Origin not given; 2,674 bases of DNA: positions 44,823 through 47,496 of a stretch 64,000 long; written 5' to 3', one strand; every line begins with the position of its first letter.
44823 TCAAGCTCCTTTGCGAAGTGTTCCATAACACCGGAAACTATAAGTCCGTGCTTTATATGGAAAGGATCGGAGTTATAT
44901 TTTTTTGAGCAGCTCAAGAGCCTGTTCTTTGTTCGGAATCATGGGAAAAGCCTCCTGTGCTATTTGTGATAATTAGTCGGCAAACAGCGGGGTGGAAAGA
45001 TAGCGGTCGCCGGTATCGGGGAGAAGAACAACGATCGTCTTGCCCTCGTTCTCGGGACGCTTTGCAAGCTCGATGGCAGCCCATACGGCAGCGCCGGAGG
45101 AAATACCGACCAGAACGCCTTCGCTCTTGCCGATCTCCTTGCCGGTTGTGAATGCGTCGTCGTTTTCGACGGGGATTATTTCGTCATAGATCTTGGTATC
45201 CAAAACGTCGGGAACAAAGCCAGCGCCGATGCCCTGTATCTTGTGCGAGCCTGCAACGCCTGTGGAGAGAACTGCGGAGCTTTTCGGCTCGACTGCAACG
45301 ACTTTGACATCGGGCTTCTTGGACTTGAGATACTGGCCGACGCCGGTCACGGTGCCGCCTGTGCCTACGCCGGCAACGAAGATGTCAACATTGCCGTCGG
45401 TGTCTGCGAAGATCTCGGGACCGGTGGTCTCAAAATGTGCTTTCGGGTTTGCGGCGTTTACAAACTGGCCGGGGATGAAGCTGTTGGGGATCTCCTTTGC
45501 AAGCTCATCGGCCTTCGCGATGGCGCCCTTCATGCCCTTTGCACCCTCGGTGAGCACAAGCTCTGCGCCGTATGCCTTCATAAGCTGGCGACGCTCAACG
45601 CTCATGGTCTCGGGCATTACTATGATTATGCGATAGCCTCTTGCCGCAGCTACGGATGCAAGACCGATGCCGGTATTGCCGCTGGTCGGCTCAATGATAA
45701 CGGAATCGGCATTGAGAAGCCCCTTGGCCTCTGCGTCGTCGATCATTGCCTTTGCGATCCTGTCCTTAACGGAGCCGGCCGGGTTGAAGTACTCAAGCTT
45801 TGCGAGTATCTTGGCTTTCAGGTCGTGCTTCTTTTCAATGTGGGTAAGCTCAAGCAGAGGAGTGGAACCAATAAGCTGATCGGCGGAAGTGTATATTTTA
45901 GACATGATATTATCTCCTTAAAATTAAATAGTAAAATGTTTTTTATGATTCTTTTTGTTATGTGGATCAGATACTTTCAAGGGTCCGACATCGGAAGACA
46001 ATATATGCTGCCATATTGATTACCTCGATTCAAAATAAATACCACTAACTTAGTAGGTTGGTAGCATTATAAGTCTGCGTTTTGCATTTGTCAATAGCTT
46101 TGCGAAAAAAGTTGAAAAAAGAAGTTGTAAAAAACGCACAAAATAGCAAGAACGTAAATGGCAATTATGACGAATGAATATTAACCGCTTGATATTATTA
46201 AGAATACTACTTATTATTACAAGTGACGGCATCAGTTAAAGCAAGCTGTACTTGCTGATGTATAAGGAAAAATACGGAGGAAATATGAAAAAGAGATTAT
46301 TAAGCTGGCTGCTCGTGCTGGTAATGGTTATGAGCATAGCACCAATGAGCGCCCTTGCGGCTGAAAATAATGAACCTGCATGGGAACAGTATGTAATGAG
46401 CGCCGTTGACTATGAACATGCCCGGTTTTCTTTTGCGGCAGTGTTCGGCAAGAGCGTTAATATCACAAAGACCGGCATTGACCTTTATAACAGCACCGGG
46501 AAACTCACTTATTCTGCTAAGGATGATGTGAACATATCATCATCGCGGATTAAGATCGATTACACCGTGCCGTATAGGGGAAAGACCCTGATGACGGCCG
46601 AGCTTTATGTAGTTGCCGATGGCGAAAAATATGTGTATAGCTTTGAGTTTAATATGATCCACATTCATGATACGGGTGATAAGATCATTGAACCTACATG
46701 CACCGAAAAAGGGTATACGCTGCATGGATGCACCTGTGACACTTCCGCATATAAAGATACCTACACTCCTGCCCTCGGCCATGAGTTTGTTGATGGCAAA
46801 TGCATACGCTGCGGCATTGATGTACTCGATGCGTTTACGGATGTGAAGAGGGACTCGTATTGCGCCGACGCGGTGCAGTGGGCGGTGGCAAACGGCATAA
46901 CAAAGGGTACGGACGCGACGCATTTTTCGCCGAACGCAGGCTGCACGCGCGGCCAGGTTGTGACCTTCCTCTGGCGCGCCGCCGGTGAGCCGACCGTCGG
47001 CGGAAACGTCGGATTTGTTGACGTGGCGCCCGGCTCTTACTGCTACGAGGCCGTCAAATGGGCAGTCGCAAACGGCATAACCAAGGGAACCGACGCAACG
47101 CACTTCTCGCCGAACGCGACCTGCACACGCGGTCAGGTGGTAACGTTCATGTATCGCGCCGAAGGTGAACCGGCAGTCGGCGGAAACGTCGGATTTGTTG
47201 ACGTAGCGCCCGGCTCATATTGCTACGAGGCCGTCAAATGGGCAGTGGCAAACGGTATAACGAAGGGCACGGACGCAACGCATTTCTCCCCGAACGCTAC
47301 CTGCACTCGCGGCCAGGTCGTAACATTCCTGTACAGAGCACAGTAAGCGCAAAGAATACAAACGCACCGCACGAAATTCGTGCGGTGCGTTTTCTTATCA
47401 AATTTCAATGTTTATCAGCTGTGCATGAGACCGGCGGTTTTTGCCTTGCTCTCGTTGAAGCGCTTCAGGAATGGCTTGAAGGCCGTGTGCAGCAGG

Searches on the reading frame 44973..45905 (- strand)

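Call 85: search_protein_families(library=pfam, proteins=[window:44973-45905:-], max_evalue=0.00001)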
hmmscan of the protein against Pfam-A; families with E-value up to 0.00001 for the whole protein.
window:44973-45905:- (310 aa): 1 family
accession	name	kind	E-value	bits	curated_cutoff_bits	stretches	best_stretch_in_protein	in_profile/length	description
PF00291.31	PALP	-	2.9e-75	253.8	35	1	10-297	3-295/295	Pyridoxal-phosphate dependent enzyme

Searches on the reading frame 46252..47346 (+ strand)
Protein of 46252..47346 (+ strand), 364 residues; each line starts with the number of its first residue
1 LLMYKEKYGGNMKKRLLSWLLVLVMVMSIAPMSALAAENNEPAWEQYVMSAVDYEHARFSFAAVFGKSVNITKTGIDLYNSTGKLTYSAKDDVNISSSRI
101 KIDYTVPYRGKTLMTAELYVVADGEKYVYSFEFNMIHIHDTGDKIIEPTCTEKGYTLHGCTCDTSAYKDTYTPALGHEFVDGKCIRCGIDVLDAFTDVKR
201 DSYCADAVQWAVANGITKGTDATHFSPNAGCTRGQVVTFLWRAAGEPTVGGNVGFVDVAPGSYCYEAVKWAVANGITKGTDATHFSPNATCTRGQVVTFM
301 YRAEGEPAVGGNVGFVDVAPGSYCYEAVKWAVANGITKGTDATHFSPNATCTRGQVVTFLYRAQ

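Call 85: search_protein_families(library=pfam, proteins=[window:46252-47346:+], max_evalue=0.00001)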
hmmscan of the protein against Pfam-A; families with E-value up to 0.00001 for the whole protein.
window:46252-47346:+ (364 aa): 1 family
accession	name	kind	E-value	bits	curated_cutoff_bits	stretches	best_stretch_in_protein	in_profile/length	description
PF00395.25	SLH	-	1.3e-32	111.9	20.8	3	195-236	2-43/44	S-layer homology domain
